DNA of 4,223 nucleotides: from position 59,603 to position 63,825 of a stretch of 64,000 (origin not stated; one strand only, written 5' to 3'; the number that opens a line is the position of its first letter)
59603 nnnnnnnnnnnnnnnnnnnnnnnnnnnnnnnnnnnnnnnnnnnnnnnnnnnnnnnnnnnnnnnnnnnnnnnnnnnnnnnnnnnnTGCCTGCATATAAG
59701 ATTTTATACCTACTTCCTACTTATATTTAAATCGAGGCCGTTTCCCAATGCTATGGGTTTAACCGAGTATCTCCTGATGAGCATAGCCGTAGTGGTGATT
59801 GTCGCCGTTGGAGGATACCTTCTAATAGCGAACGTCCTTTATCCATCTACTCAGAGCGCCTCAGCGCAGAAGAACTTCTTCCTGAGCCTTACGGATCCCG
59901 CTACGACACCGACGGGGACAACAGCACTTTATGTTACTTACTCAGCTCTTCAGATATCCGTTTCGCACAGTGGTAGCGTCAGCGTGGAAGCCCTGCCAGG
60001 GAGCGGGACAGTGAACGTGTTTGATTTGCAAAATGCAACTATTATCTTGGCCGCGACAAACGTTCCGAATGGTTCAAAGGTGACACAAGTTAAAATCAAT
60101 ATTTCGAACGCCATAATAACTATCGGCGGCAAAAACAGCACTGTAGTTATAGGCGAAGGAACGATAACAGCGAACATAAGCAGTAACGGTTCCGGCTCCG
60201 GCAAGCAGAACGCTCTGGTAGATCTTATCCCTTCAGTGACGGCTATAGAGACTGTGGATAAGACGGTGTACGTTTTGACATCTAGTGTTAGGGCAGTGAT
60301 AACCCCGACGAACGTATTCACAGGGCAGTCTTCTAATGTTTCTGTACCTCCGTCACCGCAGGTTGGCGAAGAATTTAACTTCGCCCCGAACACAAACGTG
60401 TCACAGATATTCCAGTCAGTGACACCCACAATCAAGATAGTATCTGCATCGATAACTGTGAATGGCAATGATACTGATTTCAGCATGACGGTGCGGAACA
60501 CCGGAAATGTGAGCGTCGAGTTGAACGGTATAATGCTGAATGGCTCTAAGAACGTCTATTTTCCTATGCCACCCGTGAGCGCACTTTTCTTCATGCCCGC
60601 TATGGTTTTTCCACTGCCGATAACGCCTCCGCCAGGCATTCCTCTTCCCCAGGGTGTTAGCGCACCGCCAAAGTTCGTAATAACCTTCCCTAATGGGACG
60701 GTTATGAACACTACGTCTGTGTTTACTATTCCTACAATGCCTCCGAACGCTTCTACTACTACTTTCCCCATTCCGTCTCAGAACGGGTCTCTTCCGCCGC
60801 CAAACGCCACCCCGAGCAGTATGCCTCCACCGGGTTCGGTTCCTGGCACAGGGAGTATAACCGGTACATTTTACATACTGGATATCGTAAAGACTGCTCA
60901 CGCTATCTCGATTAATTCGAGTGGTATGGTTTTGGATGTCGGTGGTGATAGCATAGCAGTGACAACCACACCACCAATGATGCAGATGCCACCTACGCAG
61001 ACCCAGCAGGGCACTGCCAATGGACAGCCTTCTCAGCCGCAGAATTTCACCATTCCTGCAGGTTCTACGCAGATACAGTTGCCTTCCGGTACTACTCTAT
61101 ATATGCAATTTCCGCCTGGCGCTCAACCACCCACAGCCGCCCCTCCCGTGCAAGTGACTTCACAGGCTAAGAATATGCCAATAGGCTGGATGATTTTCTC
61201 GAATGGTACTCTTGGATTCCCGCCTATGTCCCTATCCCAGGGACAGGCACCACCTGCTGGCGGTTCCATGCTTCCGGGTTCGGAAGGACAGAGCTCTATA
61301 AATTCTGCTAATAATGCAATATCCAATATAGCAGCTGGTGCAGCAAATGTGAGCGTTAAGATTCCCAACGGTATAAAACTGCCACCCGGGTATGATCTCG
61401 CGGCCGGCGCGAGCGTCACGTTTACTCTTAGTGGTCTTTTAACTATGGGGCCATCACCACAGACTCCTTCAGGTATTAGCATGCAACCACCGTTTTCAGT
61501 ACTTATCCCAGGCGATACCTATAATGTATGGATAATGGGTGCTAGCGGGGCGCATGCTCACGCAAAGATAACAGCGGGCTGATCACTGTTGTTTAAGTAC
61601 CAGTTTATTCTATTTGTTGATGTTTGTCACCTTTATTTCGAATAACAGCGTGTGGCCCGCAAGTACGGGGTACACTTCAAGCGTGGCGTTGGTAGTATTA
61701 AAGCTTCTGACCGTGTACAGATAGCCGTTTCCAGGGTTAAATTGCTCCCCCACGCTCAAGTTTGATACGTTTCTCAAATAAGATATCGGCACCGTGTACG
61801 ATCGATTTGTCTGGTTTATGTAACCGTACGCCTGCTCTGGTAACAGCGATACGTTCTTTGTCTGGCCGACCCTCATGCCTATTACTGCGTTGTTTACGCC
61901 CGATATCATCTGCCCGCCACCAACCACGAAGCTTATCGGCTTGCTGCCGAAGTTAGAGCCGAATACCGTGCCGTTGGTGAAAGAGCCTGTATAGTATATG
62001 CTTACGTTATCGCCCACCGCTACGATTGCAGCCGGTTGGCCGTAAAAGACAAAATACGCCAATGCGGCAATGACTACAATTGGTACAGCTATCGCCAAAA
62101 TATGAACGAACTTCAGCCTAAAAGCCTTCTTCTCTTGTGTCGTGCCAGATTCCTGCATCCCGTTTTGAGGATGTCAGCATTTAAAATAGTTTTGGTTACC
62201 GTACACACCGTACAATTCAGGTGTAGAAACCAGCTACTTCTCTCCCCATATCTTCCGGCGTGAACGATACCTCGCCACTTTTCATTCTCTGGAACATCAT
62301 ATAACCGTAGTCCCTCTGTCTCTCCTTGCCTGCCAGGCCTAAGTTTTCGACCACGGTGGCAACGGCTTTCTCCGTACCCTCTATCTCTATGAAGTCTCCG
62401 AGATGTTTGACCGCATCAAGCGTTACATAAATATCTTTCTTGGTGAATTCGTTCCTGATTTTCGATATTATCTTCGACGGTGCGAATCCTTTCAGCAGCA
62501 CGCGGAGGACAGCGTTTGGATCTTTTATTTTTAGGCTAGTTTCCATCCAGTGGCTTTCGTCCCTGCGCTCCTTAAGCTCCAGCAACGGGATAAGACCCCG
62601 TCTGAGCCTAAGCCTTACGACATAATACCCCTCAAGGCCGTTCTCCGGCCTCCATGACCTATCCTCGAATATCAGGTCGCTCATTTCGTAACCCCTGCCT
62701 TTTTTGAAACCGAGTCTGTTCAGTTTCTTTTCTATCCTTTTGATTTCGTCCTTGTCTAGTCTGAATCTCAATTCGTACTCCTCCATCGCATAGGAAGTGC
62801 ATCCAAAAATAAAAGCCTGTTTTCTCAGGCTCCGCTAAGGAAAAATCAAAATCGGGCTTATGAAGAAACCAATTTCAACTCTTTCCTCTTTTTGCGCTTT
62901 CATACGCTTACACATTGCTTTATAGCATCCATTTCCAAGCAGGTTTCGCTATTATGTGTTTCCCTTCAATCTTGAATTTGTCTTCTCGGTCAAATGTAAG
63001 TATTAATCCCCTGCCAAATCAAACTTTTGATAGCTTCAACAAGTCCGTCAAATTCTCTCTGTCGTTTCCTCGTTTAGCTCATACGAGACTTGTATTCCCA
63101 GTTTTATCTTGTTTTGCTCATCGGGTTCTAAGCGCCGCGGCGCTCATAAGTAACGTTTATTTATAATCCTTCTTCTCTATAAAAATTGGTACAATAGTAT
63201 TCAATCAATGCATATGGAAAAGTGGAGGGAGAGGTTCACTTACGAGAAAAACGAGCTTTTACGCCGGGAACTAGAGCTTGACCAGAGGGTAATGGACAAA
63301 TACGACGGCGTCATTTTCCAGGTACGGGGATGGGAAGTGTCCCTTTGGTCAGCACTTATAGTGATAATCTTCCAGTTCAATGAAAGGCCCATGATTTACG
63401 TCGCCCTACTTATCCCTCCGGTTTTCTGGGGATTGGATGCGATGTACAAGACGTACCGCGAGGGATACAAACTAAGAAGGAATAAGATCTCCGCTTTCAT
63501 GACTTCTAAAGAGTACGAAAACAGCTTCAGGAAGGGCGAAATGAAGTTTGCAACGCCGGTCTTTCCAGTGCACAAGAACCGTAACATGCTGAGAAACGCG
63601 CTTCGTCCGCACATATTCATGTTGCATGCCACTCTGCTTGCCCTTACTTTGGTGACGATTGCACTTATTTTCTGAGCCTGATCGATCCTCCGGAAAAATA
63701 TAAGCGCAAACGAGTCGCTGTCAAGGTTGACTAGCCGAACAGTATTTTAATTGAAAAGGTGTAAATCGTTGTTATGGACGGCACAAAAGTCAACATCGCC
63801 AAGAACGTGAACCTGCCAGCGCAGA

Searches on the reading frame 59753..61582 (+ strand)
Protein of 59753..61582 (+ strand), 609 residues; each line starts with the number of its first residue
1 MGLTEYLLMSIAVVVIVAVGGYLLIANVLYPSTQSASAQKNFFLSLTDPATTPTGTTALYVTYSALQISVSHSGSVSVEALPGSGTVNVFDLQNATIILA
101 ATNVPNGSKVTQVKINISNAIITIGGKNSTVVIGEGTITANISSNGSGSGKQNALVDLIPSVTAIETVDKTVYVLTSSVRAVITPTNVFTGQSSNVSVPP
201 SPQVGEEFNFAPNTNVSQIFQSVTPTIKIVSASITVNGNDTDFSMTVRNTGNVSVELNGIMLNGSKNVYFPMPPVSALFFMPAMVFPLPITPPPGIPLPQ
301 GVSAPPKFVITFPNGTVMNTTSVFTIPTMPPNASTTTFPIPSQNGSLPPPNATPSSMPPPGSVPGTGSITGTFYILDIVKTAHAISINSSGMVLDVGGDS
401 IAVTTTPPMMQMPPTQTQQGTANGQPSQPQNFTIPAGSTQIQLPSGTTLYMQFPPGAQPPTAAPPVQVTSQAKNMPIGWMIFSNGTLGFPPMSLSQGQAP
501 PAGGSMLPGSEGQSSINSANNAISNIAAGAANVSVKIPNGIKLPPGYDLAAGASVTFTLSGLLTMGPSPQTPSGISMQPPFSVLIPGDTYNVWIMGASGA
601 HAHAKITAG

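Call 13: search_protein_families(library=pfam, proteins=[window:59753-61582:+], max_evalue=0.0001)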
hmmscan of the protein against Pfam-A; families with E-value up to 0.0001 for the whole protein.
window:59753-61582:+ (609 aa): 1 family
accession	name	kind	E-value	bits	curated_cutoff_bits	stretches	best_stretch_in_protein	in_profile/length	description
PF14321.11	DUF4382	-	9.9e-05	23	25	0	44-141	6-108/136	Domain of unknown function (DUF4382)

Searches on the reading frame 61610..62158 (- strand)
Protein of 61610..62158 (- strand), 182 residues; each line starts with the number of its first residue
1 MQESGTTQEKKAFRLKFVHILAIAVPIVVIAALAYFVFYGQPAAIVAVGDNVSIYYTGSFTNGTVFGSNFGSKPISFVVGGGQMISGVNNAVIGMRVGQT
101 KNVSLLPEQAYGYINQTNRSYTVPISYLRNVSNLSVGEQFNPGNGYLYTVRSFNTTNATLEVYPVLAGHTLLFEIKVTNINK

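Call 13: search_protein_families(library=pfam, proteins=[window:61610-62158:-], max_evalue=0.0001)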
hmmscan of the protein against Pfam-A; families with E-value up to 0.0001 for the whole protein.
window:61610-62158:- (182 aa): 1 family
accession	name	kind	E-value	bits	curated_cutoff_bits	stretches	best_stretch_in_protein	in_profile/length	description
PF00254.34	FKBP_C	-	3.7e-16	59.7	21.1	1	47-123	6-74/94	FKBP-type peptidyl-prolyl cis-trans isomerase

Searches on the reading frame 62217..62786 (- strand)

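Call 13: search_protein_families(library=pfam, proteins=[window:62217-62786:-], max_evalue=0.0001)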
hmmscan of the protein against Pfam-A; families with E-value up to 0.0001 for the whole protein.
window:62217-62786:- (189 aa): 1 family
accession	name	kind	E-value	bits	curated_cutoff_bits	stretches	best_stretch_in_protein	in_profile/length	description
PF01928.26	CYTH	-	3.1e-10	40.6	23.2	1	1-141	1-149/179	CYTH domain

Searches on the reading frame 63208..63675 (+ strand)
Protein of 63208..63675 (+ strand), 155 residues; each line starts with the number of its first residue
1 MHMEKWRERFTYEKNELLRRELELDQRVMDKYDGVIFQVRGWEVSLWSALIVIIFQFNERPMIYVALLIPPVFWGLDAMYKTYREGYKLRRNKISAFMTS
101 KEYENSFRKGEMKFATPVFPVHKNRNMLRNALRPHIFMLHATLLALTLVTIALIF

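Call 13: search_protein_families(library=pfam, proteins=[window:63208-63675:+], max_evalue=0.0001)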
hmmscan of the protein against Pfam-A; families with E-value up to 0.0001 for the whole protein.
window:63208-63675:+ (155 aa): 0 families

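Call 50: find_encoding_contigs(protein=window:63208-63675:+, flank=10000, max_places=3)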
Protein window:63208-63675:+ (155 aa): no gene with exactly this product is on record in the collection.
